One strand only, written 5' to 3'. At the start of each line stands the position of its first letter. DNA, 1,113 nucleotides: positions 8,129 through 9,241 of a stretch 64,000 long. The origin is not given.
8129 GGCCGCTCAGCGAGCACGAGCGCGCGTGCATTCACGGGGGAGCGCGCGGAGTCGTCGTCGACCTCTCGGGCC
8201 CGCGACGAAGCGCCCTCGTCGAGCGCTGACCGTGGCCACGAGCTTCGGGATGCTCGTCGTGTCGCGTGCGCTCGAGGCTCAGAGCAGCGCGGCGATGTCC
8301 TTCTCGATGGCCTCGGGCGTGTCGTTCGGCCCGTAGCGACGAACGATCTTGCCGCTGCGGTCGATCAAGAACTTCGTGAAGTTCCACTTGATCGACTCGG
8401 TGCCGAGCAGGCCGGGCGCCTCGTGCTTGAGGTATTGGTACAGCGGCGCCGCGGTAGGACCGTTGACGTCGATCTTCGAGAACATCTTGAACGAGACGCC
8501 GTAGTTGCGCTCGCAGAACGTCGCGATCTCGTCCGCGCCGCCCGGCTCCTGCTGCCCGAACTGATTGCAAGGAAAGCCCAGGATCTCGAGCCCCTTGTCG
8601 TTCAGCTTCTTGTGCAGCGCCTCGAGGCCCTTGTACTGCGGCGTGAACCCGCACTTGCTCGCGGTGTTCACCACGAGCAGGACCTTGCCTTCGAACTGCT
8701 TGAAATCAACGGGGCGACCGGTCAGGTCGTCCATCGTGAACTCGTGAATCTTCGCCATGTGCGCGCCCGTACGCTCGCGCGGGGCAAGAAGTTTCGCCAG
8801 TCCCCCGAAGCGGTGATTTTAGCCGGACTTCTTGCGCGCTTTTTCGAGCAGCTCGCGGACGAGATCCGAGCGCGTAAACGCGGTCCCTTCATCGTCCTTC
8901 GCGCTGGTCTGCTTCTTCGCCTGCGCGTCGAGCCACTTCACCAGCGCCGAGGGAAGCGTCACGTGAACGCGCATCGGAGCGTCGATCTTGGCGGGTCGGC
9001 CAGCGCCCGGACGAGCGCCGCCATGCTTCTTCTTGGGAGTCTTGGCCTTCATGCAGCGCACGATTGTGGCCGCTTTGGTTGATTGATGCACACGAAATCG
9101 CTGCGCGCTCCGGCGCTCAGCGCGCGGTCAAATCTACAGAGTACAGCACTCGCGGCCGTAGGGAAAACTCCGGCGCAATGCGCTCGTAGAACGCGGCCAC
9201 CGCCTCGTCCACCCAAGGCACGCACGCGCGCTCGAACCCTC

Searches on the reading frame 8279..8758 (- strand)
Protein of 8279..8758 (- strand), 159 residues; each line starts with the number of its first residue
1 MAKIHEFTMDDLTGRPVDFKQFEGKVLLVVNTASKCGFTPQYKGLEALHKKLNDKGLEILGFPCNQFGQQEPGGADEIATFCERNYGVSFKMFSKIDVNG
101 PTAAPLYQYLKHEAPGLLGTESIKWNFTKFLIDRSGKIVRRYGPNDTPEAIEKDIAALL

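Call 18: search_protein_families(library=pfam, proteins=[window:8279-8758:-], max_evalue=0.01)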
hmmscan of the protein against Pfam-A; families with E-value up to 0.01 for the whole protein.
window:8279-8758:- (159 aa): 3 families
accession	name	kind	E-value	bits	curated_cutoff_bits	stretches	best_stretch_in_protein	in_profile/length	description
PF00255.25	GSHPx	-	1.9e-43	146.9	27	1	4-111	1-108/108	Glutathione peroxidase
PF00578.27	AhpC-TSA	-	1.7e-06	28.5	26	1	3-139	4-122/124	AhpC/TSA family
PF08534.16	Redoxin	-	0.00055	20.2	26.6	1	3-152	5-141/148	Redoxin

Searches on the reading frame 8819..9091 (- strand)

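Call 18: search_protein_families(library=pfam, proteins=[window:8819-9091:-], max_evalue=0.01)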
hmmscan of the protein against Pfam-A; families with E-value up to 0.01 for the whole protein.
window:8819-9091:- (90 aa): 1 family
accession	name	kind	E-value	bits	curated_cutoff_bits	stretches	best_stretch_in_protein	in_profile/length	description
PF07878.17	RHH_5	-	0.0028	17.8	26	0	41-62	3-24/43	CopG-like RHH_1 or ribbon-helix-helix domain, RHH_5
